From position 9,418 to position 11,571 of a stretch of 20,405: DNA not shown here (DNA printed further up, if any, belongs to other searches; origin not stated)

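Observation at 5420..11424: Non-canonical flotillin module: repeat array + flotillin + DUF4407-like protein + TM/coiled-coil/TPR protein in a lower-GC island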

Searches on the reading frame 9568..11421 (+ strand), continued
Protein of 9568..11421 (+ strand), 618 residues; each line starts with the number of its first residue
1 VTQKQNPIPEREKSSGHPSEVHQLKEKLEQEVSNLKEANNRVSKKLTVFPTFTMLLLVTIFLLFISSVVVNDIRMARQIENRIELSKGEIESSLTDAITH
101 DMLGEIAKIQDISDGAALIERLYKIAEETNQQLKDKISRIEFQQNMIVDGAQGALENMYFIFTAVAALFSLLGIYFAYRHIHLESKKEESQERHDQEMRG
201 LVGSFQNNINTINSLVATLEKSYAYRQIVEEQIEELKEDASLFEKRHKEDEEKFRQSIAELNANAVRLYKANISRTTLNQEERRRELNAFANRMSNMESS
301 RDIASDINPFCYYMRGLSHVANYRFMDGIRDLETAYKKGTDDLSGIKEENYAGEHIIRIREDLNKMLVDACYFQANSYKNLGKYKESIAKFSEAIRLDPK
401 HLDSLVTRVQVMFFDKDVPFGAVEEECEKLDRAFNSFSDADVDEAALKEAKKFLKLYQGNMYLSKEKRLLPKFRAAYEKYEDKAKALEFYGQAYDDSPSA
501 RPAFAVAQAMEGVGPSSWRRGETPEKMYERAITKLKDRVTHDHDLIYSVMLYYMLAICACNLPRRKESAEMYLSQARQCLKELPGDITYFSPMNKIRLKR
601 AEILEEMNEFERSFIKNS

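Call 96: search_protein_families(library=padloc, proteins=[L179:2941-4620:+, L179:4698-6824:+, L179:8001-9803:+, L179:1255-2694:-, L179:10036-10713:-, L093:1934-3469:+], max_evalue=0.001)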
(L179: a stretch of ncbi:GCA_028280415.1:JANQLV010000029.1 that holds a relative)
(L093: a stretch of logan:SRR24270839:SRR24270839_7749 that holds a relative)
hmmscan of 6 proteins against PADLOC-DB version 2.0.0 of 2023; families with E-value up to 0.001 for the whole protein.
L179:2941-4620:+ (560 aa): 0 families

L179:4698-6824:+ (709 aa): 0 families

L179:8001-9803:+ (601 aa): 0 families

L179:1255-2694:- (480 aa): 0 families

L179:10036-10713:- (226 aa): 0 families

L093:1934-3469:+ (512 aa): 0 families

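Call 101: search_protein_families(library=phrogs, proteins=[window:9568-11421:+, L179:4698-6824:+, L093:1934-3469:+], max_evalue=0.001)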
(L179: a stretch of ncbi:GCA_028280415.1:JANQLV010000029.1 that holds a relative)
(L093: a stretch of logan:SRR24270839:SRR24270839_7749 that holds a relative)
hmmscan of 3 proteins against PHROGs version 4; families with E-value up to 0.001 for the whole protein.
window:9568-11421:+ (618 aa): 0 families

L179:4698-6824:+ (709 aa): 0 families

L093:1934-3469:+ (512 aa): 0 families

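Call 105: search_protein_families(library=padloc, proteins=[L179:10776-12104:-, L179:13306-13692:-], max_evalue=0.001)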
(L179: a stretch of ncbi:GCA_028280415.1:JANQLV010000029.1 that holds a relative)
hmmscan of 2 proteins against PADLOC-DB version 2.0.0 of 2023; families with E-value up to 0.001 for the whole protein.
L179:10776-12104:- (443 aa): 0 families

L179:13306-13692:- (129 aa): 0 families

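Call 106: search_solved_structures(query=L093:1934-3469:+, max_evalue=0.1)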
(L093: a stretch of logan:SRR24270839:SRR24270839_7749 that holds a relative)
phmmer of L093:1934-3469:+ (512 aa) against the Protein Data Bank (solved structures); distinct sequences matched with E-value up to 0.1: 0.

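Call 107: search_solved_structures(query=L179:4698-6824:+, max_evalue=0.1)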
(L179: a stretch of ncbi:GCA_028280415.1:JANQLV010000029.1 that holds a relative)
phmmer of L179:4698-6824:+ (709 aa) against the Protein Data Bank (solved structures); distinct sequences matched with E-value up to 0.1: 0.

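Call 108: find_homologous_proteins(query=L179:4698-5477:+, max_evalue=0.001)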
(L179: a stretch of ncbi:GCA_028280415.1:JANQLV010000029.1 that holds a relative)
Query L179:4698-5477:+: 771 candidates shared short words with the query, none scored E <= 0.001.
